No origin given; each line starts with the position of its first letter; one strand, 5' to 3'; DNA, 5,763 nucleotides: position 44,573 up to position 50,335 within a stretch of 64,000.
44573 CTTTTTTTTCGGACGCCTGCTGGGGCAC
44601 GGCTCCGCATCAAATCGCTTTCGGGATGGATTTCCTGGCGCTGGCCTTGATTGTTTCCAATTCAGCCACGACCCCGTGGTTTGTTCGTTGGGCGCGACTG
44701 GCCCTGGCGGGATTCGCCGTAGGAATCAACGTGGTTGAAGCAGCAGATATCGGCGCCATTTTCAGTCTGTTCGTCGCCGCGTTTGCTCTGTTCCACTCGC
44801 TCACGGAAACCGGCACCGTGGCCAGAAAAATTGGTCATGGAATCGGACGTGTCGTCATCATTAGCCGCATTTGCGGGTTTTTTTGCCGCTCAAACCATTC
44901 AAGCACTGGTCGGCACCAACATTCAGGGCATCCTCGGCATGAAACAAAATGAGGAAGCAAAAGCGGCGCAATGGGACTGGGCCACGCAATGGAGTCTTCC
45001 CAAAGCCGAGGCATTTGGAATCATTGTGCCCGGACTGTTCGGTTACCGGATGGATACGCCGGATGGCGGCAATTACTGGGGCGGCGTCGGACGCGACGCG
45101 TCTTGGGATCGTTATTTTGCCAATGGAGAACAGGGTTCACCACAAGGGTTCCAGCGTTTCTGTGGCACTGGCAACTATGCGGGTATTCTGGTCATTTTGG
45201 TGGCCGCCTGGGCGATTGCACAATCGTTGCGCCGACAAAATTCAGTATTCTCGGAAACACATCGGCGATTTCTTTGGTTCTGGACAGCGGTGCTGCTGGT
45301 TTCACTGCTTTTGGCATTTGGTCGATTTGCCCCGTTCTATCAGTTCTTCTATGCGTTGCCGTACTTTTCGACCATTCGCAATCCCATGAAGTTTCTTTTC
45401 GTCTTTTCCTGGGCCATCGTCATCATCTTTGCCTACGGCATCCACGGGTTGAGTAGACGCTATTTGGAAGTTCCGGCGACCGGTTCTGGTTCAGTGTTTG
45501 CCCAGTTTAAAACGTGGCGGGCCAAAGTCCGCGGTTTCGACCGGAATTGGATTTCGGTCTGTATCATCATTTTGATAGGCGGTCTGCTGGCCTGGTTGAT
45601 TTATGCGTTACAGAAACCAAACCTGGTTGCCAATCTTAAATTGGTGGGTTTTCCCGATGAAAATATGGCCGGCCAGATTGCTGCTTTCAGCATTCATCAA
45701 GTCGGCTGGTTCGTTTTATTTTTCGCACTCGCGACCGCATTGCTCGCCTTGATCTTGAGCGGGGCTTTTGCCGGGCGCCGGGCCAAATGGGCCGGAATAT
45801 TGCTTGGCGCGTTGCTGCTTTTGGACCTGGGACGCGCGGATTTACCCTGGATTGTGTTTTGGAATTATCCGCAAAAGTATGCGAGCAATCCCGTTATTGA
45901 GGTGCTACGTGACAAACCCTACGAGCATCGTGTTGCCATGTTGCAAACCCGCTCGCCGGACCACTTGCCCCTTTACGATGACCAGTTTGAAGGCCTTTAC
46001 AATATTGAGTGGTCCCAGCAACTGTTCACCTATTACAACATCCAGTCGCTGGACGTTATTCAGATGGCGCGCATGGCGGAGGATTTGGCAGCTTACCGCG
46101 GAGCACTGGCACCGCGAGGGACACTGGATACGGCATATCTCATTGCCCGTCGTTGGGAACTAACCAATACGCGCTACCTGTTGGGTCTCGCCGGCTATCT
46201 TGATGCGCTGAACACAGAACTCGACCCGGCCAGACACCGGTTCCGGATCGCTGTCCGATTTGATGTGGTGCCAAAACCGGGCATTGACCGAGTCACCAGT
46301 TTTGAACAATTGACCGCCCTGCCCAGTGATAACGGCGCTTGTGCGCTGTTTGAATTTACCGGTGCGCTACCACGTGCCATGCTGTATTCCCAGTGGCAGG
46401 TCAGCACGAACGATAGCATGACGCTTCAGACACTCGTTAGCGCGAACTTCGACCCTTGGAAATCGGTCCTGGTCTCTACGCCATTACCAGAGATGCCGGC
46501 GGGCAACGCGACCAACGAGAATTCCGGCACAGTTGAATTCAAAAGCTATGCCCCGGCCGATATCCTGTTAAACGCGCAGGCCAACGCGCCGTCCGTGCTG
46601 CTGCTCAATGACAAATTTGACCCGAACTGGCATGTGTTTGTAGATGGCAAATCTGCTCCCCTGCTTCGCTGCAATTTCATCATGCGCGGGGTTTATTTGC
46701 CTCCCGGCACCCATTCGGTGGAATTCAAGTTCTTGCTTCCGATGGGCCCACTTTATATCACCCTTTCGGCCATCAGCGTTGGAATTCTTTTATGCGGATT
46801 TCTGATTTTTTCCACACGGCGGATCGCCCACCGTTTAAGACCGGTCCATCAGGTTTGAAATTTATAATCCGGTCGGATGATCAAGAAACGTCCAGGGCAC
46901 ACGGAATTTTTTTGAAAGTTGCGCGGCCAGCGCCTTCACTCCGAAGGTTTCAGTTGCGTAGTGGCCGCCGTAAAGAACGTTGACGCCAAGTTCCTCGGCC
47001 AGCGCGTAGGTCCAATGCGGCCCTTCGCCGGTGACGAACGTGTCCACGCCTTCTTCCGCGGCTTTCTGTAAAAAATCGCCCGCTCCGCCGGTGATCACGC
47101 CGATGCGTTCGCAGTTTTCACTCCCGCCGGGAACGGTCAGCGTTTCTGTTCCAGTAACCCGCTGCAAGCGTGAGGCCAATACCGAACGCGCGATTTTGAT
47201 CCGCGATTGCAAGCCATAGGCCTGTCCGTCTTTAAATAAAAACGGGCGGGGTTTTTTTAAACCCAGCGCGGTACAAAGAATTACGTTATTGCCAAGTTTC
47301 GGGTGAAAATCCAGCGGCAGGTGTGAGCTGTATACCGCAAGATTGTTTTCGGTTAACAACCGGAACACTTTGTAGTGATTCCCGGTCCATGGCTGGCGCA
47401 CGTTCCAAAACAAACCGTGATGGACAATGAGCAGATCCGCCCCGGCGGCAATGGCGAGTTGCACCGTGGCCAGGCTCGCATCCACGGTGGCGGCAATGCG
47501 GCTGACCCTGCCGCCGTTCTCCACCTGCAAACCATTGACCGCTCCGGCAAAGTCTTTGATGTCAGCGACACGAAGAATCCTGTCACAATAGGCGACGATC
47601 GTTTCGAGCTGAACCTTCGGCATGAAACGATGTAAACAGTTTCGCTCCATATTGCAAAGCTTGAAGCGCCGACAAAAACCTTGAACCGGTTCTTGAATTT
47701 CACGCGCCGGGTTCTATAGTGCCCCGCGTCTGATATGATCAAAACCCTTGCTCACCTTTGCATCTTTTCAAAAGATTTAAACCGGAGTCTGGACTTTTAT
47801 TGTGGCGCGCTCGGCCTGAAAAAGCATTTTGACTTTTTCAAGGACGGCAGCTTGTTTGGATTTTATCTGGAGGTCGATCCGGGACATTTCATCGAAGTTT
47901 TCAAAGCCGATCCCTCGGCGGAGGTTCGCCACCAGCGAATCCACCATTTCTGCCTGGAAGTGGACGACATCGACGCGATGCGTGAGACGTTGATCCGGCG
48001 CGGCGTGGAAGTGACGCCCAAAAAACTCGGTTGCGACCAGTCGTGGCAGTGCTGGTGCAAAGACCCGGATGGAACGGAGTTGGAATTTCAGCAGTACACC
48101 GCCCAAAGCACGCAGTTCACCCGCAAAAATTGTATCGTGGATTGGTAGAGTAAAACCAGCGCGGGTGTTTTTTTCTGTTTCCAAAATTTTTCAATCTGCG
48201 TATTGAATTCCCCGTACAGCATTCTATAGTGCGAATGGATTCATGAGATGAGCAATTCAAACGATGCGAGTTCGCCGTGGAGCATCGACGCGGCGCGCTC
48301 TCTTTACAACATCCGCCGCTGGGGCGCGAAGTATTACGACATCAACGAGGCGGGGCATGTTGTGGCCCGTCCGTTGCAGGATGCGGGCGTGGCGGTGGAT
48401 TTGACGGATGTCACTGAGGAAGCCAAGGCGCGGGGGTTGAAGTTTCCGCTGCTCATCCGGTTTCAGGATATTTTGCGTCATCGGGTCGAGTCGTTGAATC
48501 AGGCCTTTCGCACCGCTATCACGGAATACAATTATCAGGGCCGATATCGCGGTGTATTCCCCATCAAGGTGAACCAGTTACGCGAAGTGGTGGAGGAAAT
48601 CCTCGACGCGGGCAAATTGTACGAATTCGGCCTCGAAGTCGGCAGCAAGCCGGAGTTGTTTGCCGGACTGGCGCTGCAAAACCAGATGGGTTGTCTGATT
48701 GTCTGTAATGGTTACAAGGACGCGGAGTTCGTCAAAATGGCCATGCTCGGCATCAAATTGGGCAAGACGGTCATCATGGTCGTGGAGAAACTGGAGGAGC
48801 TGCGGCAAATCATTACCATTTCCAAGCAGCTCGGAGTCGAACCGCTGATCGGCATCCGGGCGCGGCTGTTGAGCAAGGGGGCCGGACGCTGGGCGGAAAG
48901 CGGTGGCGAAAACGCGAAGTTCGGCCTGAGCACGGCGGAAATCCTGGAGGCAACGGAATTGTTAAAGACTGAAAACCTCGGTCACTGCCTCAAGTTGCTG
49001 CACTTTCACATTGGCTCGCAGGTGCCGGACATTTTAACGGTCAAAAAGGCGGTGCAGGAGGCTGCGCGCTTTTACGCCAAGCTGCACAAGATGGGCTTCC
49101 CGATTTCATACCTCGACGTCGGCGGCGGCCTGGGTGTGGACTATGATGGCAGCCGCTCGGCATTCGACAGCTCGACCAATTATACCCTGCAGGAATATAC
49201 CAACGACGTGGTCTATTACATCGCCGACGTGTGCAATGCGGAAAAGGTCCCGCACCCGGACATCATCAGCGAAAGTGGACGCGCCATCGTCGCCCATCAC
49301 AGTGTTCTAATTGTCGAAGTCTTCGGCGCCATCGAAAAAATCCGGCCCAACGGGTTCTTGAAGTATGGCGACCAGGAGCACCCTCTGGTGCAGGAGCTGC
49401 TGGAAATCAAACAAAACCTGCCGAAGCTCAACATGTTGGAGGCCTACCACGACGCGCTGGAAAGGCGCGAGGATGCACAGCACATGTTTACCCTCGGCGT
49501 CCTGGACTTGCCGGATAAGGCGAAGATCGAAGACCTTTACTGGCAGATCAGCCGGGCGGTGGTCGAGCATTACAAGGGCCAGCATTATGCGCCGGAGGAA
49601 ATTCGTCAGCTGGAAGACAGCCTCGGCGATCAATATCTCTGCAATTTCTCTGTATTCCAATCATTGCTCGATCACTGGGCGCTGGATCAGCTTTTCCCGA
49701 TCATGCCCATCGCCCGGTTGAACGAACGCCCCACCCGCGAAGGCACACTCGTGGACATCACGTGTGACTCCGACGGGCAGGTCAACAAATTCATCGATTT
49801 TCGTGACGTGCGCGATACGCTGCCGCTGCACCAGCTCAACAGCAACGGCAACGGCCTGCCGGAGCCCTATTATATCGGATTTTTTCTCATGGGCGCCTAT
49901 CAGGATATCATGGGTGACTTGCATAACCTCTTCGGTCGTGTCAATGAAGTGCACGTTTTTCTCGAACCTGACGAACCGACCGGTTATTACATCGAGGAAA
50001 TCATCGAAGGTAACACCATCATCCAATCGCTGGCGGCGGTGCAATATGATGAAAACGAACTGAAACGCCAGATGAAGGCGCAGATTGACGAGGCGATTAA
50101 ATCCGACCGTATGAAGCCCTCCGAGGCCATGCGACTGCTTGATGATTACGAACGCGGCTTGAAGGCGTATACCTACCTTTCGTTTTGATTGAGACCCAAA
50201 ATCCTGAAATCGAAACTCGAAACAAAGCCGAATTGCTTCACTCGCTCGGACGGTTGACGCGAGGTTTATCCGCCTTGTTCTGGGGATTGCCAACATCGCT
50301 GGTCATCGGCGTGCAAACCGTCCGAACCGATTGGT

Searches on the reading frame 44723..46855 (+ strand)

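Call 18: search_protein_families(library=pfam, proteins=[window:44723-46855:+], max_evalue=0.001)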
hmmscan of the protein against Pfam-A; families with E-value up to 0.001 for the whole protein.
window:44723-46855:+ (711 aa): 1 family
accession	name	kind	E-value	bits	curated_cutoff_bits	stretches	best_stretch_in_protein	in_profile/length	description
PF09586.16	YfhO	-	0.00048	19.1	28.5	1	624-681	777-834/835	Bacterial membrane protein YfhO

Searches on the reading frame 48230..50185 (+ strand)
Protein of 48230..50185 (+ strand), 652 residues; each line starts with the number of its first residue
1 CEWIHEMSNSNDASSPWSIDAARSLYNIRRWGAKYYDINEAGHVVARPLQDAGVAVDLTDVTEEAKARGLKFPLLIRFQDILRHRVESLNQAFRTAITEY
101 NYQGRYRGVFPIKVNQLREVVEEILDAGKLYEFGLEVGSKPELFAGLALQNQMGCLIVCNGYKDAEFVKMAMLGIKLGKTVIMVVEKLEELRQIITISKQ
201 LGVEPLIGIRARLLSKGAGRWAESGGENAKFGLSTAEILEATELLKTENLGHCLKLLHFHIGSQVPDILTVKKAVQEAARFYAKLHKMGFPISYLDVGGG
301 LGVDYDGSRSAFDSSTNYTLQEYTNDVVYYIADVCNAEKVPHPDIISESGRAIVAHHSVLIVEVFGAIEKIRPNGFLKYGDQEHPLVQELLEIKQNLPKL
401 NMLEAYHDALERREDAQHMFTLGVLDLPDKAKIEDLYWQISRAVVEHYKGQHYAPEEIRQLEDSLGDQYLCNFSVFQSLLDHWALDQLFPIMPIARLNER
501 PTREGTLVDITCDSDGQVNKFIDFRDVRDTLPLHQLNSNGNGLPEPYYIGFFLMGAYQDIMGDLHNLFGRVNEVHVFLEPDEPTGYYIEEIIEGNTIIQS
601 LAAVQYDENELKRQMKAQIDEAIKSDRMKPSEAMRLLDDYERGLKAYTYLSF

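Call 18: search_protein_families(library=pfam, proteins=[window:48230-50185:+], max_evalue=0.001)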
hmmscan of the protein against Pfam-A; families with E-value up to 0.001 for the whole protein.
window:48230-50185:+ (652 aa): 3 families
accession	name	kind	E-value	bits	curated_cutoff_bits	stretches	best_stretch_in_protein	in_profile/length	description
PF02784.22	Orn_Arg_deC_N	-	4.4e-39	134.8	23.4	1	89-355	4-247/247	Pyridoxal-dependent decarboxylase, pyridoxal binding domain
PF17810.6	Arg_decarb_HB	-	2.9e-21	76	23.3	1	381-461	2-83/84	Arginine decarboxylase helical bundle domain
PF17944.6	Arg_decarbox_C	-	3.7e-14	53.4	23.3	1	601-650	5-51/51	Arginine decarboxylase C-terminal helical extension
